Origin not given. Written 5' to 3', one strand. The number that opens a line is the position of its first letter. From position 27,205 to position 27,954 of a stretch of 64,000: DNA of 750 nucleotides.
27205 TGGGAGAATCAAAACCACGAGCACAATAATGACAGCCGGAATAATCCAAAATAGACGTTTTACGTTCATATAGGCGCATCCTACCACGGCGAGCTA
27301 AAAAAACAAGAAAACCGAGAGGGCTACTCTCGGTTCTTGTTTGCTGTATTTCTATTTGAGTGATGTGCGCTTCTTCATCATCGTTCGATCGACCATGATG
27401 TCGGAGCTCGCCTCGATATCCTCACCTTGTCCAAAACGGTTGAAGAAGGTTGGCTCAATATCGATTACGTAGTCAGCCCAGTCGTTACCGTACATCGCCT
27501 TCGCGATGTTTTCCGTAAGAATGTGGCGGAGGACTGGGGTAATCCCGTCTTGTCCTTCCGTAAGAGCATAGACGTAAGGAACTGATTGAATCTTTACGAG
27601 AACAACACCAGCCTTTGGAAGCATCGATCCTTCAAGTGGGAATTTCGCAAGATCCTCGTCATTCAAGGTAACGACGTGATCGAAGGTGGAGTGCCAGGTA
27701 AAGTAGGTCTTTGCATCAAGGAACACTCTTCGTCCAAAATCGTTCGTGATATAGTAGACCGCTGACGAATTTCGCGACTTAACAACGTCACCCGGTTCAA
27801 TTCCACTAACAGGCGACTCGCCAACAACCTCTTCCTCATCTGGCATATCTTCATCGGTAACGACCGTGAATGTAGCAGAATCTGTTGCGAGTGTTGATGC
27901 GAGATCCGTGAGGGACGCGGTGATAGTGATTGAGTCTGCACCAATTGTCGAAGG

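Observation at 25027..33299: Roughly 130-aa domain not recognised as a known family, shared by three adjacent secreted proteins (C-terminal in two, N-terminal in one), with an identical C-terminal tail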

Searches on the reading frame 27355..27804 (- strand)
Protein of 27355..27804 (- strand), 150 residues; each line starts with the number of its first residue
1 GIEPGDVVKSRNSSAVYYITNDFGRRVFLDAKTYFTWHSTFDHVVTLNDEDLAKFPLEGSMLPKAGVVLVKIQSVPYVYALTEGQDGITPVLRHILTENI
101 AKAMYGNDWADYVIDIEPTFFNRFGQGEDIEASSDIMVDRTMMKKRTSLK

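Call 21: predict_structure(alignment_id=A2)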
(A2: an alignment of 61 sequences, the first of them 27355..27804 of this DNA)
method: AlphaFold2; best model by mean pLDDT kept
length: 150 residues; sequences in the alignment: 61
mean_pLDDT: 97.2   pTM: 0.88
mean pLDDT of the five models: 97.2, 97.1, 97.0, 96.8, 96.8
residues with pLDDT >= 90: 148; 70-90: 2; 50-70: 0; < 50: 0
segments of 3 or more residues with pLDDT < 50: none
pLDDT, mean of each block of 10 residues (from residue 1): 97 97 97 97 97 98 98 97 96 98 98 97 97 97 96
secondary structure, 60 per line:
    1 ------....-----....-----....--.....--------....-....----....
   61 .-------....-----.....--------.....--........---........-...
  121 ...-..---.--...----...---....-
elements in order: E7-10 E16-19 E25-28 H31-35 E44-47 H49-52 E57-61 E69-72 E78-82 E91-95 H98-105 H109-112 E113-116 H118-123 H146-149

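Call 23: search_protein_representatives(alignment_id=A2)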
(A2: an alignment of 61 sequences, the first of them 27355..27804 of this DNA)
Query: 61 sequences, 288 profile positions. Proteins with E-value up to 0.001 (for the whole library): 6467; up to 1e-10: 4679; up to 1e-30: 3179. The best 150 are listed.
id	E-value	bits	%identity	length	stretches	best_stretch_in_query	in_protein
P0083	3.6e-125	433.8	-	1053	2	63-211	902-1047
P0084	3.0e-94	332.3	-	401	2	50-212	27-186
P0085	6.9e-90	318.0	-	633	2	36-242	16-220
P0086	5.8e-86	305.1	-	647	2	52-206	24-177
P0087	2.5e-85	303.0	-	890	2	49-201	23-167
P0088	4.6e-77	275.9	-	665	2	50-227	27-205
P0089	5.8e-76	272.2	-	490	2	48-232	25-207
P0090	7.9e-76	271.8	-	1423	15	60-162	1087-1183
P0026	3.4e-75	269.7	-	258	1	4-209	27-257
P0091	7.7e-75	268.6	-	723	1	32-257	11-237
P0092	1.3e-74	267.8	-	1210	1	24-224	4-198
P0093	5.3e-74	265.8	-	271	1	44-286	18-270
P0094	5.9e-74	265.7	-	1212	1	26-212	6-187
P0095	9.6e-74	265.0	-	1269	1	24-261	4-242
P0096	1.1e-73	264.8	-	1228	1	30-255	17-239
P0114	2.5e-70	253.8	-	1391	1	25-252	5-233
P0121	5.4e-70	252.7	-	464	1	51-253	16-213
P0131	1.2e-69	251.5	-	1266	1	31-204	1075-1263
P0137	2.2e-69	250.7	-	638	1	58-251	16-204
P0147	7.3e-69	248.9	-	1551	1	26-230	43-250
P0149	7.8e-69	248.9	-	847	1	31-203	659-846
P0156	1.4e-68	248.0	-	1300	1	44-204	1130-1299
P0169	1.1e-67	245.1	-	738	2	58-212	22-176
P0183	6.4e-67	242.6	-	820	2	57-272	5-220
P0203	2.7e-66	240.5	-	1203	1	44-204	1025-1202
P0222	4.0e-65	236.7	-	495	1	53-218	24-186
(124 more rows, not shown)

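Call 30: fold_search(model_id=the predicted structure, library=pdb)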
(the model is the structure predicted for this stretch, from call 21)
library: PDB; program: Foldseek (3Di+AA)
matches with E <= 10: 95; with E <= 0.001: 0
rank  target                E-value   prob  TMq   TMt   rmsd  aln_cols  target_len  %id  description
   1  5cyu                  1.2e-02  0.89  0.34  0.16  13.8       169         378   14  Structure of the soluble domain of EccB1 from the Mycobacterium smegmatis ESX-1 secretion system. (released 2015-08-12)
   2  5ebd                  2.0e-02  0.90  0.31  0.13  17.8       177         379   11  Crystal structure of EccB1 of Mycobacterium tuberculosis in spacegroup P21 (state IV) (released 2016-02-17)
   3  3x3n                  2.0e-02  0.85  0.32  0.14  18.7       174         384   11  Crystal structure of EccB1 of Mycobacterium tuberculosis in spacegroup P21 (released 2015-12-09)
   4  7nps_B4               2.6e-02  0.75  0.31  0.12  19.9       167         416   11  Structure of the periplasmic assembly from the ESX-5 inner membrane complex, C1 model (released 2021-05-26)
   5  4kk7                  2.8e-02  0.66  0.32  0.15  13.8       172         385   13  Structure of EccB1 from the type VII (ESX-1) secretion system of Mycobacterium tuberculosis. (released 2013-06-19)
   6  7nps_B1               3.0e-02  0.80  0.33  0.13  19.6       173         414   12  Structure of the periplasmic assembly from the ESX-5 inner membrane complex, C1 model (released 2021-05-26)
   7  5ebc                  4.4e-02  0.72  0.31  0.13  18.9       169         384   12  Crystal structure of EccB1 of Mycobacterium tuberculosis in spacegroup P21 (state III) (released 2016-02-17)
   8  7np7_B4               5.0e-02  0.77  0.31  0.11  19.1       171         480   10  Structure of an intact ESX-5 inner membrane complex, Composite C1 model (released 2021-06-02)
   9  6sgy_A                6.0e-02  0.77  0.31  0.13  18.4       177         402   11  Structure of EccB3 dimer from the ESX-3 core complex (released 2019-10-09)
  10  7np7_B1               6.0e-02  0.51  0.32  0.13  14.0       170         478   12  Structure of an intact ESX-5 inner membrane complex, Composite C1 model (released 2021-06-02)
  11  3x3m                  7.5e-02  0.84  0.32  0.14  15.3       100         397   12  Crystal structure of EccB1 of Mycobacterium tuberculosis in spacegroup P212121 (released 2015-12-09)
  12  9n6v_LL               3.4e-01  0.09  0.16  0.06  13.6       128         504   10  SSU processome maturation and disassembly, State A (released 2025-11-05)
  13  9g33_UE               6.2e-01  0.07  0.16  0.06  12.9       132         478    8  Stalled 90S - Utp23-Krr1-deltaC3 (released 2025-06-18)
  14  6ke6_A5               8.2e-01  0.07  0.16  0.06  13.3       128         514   12  3.4 angstrom cryo-EM structure of yeast 90S small subunit preribosome (released 2020-08-05)
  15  7jq7_C                2.1e+00  0.05  0.18  0.09  10.6        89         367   15  The Phi-28 gp11 DNA packaging Motor (released 2021-06-16)
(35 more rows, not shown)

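Call 34: search_protein_families(library=pfam, alignment_id=A3, max_evalue=0.001)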
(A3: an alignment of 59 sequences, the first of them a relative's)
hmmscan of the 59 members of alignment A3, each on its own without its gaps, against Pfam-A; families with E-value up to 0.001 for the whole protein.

A. member 1, P0127 (668 aa): 0 families

B. families by the number of members that match (of 59 scanned): 28 families (the first 25 are shown)
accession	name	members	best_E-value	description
PF13205.12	Big_5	10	1.7e-15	Bacterial Ig-like domain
PF10342.15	Kre9_KNH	4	2.8e-08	Kre9/KNH-like N-terminal Ig-like domain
PF16656.11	Pur_ac_phosph_N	2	1.5e-12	Purple acid Phosphatase, N-terminal domain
PF00041.27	fn3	2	1.9e-10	Fibronectin type III domain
PF17957.7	Big_7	2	2.3e-05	Bacterial Ig domain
PF04234.18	CopC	2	0.00017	CopC domain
PF00331.26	Glyco_hydro_10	1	5.2e-78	Glycosyl hydrolase family 10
PF17164.10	DUF5122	1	2.7e-55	Domain of unknown function (DUF5122) beta-propeller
PF11258.13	DUF3048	1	3.6e-43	Protein of unknown function (DUF3048) N-terminal domain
PF19078.6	Big_12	1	1e-28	Bacterial Ig-like domain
PF17479.7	DUF3048_C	1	8.2e-25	Protein of unknown function (DUF3048) C-terminal domain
PF09394.16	Inhibitor_I42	1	9e-22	Chagasin family peptidase inhibitor I42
PF18998.6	Flg_new_2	1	8.2e-15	Divergent InlB B-repeat domain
PF05108.18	T7SS_ESX1_EccB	1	4.2e-10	Type VII secretion system ESX-1, transport TM domain B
PF09454.15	Vps23_core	1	1.4e-08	Vps23 core domain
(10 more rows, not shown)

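Call 35: search_protein_families(library=pfam, proteins=[P0090, P0083, P0131, P0156, P0203, P0087, P0169, P0183], max_evalue=0.01)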
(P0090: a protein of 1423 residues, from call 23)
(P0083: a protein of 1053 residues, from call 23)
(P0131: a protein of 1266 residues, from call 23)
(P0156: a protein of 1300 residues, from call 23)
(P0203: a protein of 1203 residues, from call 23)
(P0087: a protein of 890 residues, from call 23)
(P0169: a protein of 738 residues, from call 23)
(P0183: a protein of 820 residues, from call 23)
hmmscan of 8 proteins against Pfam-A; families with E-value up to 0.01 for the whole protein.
P0090 (1423 aa): 7 families
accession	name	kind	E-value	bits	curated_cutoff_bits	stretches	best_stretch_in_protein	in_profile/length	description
PF05108.18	T7SS_ESX1_EccB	-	4.2e-10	39.3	27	0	494-558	184-249/474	Type VII secretion system ESX-1, transport TM domain B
PF09454.15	Vps23_core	-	1.4e-08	35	26.8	0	974-1003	20-49/64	Vps23 core domain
PF12445.13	FliC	-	5.3e-05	24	23.2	0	675-695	100-120/127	Flagellin protein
PF07202.18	Tcp10_C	-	0.00019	21.5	36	0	966-974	7-15/35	T-complex protein 10 C-terminus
PF16967.11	TcfC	-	0.00041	20.3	29.4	0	605-621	11-27/68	E-set like domain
PF22648.2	SET7_N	-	0.0035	17.6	27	0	490-512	49-71/74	Histone H3 K4-specific methyltransferase SET7 N-terminal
PF21161.3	P2R3B_EF-hand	-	0.0099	16.1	27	0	985-1003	40-58/60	P2R3B, EF-hand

P0083 (1053 aa): 2 families
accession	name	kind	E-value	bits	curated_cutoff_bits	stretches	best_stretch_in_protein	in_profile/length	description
PF11258.13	DUF3048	-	3.6e-43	147.7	25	1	592-722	12-144/148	Protein of unknown function (DUF3048) N-terminal domain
PF17479.7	DUF3048_C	-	8.2e-25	87.8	25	1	758-862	9-114/114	Protein of unknown function (DUF3048) C-terminal domain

P0131 (1266 aa): 0 families

P0156 (1300 aa): 1 family
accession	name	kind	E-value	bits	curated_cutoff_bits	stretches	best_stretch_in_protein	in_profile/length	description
PF13205.12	Big_5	-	7.2e-11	43.2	23.6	1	877-981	1-105/105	Bacterial Ig-like domain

P0203 (1203 aa): 1 family
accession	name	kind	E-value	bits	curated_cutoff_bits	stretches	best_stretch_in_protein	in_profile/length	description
PF13205.12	Big_5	-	7.9e-12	46.3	23.6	1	818-917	1-104/105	Bacterial Ig-like domain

P0087 (890 aa): 0 families

P0169 (738 aa): 0 families

P0183 (820 aa): 5 families
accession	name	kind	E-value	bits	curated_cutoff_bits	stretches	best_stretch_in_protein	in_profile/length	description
PF16656.11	Pur_ac_phosph_N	-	1.5e-12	48.3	30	2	193-278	6-93/93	Purple acid Phosphatase, N-terminal domain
PF00041.27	fn3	-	1.9e-10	41.2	25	2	286-362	3-79/84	Fibronectin type III domain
PF17164.10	DUF5122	-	0.0016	19.1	27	0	577-589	18-30/36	Domain of unknown function (DUF5122) beta-propeller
PF16893.11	fn3_2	-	0.0018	18.8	27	0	189-264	4-77/89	Fibronectin type III domain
PF17425.8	Arylsulfotran_N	-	0.0093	16.5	24.2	0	289-364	4-83/88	Arylsulfotransferase Ig-like domain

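Call 51: search_protein_families(library=phrogs, proteins=[window:27355-27804:-, P0090], max_evalue=0.1)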
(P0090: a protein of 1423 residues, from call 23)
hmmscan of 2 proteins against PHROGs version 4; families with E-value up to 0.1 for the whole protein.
window:27355-27804:- (150 aa): 0 families

P0090 (1423 aa): 12 families
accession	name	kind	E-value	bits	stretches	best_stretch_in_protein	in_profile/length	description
phrog_9616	-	unknown function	2.8e-86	286.4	8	675-783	3-110/118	-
phrog_24616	-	unknown function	2.6e-07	31.7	0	195-242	69-116/185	-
phrog_33802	-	unknown function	5e-06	27.7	0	352-387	9-44/110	-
phrog_36984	-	DNA, RNA and nucleotide metabolism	0.0003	22.1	0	448-482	3-36/49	DNA binding protein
phrog_32844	-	unknown function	0.00045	21.2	0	382-451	6-72/77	-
phrog_2420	-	tail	0.00074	20.1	0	480-503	101-124/156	tail fiber protein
phrog_19674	-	unknown function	0.0019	19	0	141-161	28-48/57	-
phrog_28285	-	unknown function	0.0067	17.5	0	574-600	97-123/136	-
phrog_29477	-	unknown function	0.0088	17.1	0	247-279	3-35/95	-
phrog_24111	-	unknown function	0.0089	17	0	1110-1145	71-106/114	-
phrog_15339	-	unknown function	0.02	15.5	0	685-718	194-227/252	-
phrog_1982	-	unknown function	0.031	15.3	0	689-719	33-63/80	-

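Call 60: search_dna_similar(query=window:27355-27804:-, collection=phages, mode=protein, max_evalue=0.01)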
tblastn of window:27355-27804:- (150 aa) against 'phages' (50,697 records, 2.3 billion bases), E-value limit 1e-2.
No match.

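Call 70: find_encoding_contigs(protein=P0114, flank=10000, max_places=3)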
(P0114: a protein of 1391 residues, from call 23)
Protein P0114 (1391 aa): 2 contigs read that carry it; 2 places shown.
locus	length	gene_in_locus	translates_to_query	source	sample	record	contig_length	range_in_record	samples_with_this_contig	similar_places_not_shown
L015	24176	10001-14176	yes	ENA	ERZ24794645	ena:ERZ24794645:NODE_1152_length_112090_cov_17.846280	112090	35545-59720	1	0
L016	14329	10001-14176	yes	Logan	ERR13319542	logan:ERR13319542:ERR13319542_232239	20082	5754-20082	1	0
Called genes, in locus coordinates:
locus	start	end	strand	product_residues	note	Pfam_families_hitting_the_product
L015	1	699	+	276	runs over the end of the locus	-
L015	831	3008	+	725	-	-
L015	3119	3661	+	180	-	PF08123:DOT1 (weak), PF06325:PrmA (weak), PF13847:Methyltransf_31 (weak), PF13649:Methyltransf_25 (weak)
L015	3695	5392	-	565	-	-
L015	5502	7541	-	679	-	PF14885:GHL15, PF13517:FG-GAP_3 (faint), PF01839:FG-GAP (faint)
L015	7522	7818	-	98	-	PF12728:HTH_17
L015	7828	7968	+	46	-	-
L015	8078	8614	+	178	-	PF04542:Sigma70_r2 (weak), PF08281:Sigma70_r4_2, PF04545:Sigma70_r4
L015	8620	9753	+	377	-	PF18915:DUF5667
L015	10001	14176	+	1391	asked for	-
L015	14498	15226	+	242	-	PF07719:TPR_2 (faint), PF13432:TPR_16 (faint), PF13428:TPR_14 (faint), PF13181:TPR_8 (faint), PF13424:TPR_12 (faint)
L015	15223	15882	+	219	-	PF13424:TPR_12 (faint), PF14559:TPR_19 (faint), PF00515:TPR_1 (faint), PF07719:TPR_2 (faint), PF13428:TPR_14 (faint), PF13432:TPR_16 (faint)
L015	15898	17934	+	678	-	PF00082:Peptidase_S8, PF01839:FG-GAP (faint), PF13517:FG-GAP_3 (weak)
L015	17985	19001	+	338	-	PF00106:adh_short (weak), PF01370:Epimerase, PF02719:Polysacc_synt_2 (weak), PF01073:3Beta_HSD, PF07993:NAD_binding_4 (faint), PF16363:GDP_Man_Dehyd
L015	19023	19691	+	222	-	PF00535:Glycos_transf_2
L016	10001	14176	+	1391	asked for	-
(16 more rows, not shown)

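Call 71: find_encoding_contigs(protein=P0149, flank=10000, max_places=3)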
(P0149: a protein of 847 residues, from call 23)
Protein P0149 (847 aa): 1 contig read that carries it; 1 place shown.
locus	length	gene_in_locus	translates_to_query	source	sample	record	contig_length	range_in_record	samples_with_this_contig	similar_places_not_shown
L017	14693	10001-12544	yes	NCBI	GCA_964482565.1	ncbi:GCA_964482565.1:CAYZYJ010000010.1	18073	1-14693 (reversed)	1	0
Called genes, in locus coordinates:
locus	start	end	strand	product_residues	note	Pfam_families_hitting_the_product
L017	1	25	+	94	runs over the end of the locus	PF00216:Bac_DNA_binding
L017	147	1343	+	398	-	PF03816:LytR_cpsA_psr (weak)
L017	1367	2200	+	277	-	PF03477:ATP-cone, PF04471:Mrr_cat (weak), PF22357:AF1548-like_C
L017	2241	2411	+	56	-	-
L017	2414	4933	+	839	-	-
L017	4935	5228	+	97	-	-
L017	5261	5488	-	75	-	PF00830:Ribosomal_L28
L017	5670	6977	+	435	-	PF22053:DUF6938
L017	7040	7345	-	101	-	-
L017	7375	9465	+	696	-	PF00580:UvrD-helicase, PF13604:AAA_30 (faint), PF01443:Viral_helicase1 (faint), PF13245:AAA_19, PF13361:UvrD_C, PF13538:UvrD_C_2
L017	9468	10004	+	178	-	-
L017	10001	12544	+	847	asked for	PF17164:DUF5122, PF18998:Flg_new_2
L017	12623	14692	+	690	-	?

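Call 81: list_cluster_members(proteins=[P0090, P0083, P0084, P0087, P0121, P0137, P0147, P0169, P0183, P0222])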
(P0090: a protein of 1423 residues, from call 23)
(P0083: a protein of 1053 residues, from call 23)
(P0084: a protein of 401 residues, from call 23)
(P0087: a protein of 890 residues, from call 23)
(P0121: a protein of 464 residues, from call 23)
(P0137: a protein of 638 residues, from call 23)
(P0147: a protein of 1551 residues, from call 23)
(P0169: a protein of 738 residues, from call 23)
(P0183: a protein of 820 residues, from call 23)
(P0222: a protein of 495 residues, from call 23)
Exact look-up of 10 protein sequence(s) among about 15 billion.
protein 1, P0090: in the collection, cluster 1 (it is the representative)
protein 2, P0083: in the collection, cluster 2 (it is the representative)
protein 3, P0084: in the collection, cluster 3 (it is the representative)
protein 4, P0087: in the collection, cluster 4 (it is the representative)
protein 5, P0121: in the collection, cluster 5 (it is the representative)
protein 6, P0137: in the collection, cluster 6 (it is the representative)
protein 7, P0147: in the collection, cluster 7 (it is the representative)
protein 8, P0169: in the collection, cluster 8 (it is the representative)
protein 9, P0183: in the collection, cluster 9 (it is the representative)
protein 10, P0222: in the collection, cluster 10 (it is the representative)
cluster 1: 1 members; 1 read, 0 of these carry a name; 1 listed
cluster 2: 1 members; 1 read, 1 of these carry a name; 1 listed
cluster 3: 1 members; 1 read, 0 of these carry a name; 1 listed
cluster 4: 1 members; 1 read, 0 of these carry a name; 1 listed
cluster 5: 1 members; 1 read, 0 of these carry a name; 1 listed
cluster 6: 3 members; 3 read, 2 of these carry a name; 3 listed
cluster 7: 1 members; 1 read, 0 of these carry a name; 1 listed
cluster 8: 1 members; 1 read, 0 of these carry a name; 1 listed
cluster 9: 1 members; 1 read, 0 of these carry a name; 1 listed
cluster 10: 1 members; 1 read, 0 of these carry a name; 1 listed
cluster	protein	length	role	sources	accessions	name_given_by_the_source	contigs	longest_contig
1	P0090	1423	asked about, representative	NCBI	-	-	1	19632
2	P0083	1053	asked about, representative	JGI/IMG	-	hypothetical protein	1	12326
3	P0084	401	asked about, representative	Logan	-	-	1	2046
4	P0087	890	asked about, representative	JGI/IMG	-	-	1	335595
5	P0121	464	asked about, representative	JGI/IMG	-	-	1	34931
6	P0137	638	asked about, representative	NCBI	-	-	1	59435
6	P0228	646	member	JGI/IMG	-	hypothetical protein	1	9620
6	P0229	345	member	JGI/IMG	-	hypothetical protein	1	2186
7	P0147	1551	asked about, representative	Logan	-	-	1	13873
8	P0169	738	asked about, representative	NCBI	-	-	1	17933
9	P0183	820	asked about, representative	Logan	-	-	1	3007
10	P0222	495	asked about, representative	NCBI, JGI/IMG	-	-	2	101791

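Call 83: find_encoding_contigs(protein=P0090, flank=6000, max_places=2)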
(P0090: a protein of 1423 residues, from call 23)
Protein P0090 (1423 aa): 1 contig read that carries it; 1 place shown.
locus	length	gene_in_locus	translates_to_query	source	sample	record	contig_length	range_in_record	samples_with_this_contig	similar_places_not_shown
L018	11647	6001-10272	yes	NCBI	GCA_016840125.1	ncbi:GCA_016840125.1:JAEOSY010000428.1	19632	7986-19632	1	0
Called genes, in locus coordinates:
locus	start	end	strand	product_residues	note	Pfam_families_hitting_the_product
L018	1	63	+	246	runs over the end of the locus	-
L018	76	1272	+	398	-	PF01926:MMR_HSR1, PF02421:FeoB_N, PF08438:YGR210-like_G4, PF02824:TGS (weak), PF06071:YchF-GTPase_C (faint)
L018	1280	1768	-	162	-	PF09868:DUF2095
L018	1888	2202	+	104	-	-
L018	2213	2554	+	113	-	PF21473:OB_Ssb-like (weak)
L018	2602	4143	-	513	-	PF19864:Radical_SAM_N2, PF04055:Radical_SAM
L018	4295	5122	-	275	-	PF00795:CN_hydrolase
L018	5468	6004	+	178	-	-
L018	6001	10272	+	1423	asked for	PF05108:T7SS_ESX1_EccB (faint), PF09454:Vps23_core (faint)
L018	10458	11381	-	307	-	PF01208:URO-D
